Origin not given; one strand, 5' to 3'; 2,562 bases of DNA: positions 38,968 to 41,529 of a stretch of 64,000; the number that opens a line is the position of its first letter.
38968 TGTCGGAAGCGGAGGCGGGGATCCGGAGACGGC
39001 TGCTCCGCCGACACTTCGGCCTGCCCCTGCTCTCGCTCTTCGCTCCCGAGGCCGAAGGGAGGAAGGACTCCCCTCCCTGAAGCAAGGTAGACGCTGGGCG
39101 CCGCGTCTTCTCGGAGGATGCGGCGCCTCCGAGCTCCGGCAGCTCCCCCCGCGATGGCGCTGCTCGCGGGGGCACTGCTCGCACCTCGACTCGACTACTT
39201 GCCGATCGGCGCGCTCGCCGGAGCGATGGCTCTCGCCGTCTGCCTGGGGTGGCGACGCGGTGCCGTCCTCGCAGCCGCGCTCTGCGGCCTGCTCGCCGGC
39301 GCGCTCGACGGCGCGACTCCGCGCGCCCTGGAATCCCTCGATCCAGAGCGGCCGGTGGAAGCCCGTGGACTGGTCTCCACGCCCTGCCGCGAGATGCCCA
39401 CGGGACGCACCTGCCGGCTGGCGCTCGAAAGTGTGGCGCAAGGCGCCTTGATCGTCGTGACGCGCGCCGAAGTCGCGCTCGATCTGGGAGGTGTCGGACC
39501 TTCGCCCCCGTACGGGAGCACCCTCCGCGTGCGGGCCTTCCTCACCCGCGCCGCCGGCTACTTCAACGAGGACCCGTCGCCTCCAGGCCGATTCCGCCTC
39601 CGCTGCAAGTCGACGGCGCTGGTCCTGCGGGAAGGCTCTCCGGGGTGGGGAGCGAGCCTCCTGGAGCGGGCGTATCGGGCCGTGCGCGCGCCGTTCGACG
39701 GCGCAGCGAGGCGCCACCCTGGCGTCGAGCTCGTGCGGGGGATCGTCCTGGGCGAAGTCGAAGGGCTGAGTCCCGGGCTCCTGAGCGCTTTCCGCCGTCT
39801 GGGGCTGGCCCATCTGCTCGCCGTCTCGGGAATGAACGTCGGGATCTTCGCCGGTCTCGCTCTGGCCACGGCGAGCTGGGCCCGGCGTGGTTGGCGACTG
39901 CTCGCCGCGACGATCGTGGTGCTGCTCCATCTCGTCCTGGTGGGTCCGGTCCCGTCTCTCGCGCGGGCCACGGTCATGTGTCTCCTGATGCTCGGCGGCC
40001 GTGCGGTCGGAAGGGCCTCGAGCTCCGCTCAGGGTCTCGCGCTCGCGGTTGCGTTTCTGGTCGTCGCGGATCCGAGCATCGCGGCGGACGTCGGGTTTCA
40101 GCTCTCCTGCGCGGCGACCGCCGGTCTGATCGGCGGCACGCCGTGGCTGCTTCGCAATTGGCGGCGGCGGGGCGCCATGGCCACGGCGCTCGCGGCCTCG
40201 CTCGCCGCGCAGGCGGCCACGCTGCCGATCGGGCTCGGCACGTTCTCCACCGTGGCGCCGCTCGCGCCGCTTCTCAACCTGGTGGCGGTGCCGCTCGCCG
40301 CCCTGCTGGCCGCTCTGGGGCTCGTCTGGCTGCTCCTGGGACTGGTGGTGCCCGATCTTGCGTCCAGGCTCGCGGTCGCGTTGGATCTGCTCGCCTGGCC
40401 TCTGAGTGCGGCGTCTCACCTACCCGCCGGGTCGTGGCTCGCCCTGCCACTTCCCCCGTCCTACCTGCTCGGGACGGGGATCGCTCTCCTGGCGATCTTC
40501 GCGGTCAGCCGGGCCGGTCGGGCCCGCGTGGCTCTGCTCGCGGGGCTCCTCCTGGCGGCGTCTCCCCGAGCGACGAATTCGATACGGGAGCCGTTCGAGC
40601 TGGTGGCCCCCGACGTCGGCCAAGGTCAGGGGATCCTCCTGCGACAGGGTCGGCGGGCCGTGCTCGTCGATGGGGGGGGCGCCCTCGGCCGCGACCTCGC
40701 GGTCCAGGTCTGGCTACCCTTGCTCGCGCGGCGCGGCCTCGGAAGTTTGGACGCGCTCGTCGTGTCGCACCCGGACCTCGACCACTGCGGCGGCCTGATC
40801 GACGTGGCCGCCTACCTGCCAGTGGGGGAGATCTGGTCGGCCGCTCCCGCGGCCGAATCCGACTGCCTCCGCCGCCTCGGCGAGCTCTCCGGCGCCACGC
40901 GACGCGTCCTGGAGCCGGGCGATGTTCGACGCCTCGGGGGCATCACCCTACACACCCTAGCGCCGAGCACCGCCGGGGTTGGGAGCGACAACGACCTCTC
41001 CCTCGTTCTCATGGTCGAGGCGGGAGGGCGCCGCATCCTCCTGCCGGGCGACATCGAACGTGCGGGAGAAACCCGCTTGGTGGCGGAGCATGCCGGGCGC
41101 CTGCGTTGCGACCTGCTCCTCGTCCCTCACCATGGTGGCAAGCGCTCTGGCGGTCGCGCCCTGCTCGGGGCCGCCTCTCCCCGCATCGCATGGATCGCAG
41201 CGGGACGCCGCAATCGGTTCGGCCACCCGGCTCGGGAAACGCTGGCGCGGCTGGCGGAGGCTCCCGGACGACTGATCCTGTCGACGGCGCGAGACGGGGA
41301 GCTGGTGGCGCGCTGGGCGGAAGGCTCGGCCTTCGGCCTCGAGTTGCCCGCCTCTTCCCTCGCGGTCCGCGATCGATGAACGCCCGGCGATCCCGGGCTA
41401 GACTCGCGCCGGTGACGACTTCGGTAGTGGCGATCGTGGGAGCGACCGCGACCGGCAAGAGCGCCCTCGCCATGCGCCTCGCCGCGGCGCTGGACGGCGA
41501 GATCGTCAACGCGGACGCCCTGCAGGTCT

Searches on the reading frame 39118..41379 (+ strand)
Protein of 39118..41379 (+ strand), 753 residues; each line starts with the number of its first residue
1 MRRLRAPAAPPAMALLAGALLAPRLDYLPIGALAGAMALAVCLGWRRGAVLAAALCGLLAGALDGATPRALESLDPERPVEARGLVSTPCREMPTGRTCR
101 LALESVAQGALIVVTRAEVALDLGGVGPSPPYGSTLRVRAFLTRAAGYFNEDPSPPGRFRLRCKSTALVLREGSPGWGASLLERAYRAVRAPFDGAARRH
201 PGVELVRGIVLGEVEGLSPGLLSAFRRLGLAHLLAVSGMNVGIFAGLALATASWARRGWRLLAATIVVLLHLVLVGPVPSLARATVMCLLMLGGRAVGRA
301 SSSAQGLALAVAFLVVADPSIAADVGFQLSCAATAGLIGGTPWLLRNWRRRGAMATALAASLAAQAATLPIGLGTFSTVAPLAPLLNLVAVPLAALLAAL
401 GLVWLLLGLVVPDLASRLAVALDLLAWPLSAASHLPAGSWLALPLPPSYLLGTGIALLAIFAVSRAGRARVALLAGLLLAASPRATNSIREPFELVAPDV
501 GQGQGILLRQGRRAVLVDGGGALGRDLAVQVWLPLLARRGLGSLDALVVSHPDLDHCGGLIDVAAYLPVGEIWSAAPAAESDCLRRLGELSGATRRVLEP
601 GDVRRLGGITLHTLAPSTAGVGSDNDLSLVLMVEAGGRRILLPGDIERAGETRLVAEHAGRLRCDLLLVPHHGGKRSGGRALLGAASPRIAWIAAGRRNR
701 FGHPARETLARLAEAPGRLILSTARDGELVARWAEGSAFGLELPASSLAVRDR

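Call 77: search_protein_families(library=pfam, proteins=[window:39118-41379:+], max_evalue=0.00001)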
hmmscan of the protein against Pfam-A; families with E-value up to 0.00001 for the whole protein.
window:39118-41379:+ (753 aa): 3 families
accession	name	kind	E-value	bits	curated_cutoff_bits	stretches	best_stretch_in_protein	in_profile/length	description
PF03772.21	Competence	-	4.4e-46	157.9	23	1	209-462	1-265/270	Competence protein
PF00753.33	Lactamase_B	-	3.9e-14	53.5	22.7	1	500-696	3-195/196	Metallo-beta-lactamase superfamily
PF12706.13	Lactamase_B_2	-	2.5e-07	30.9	27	1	527-670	11-163/200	Beta-lactamase superfamily domain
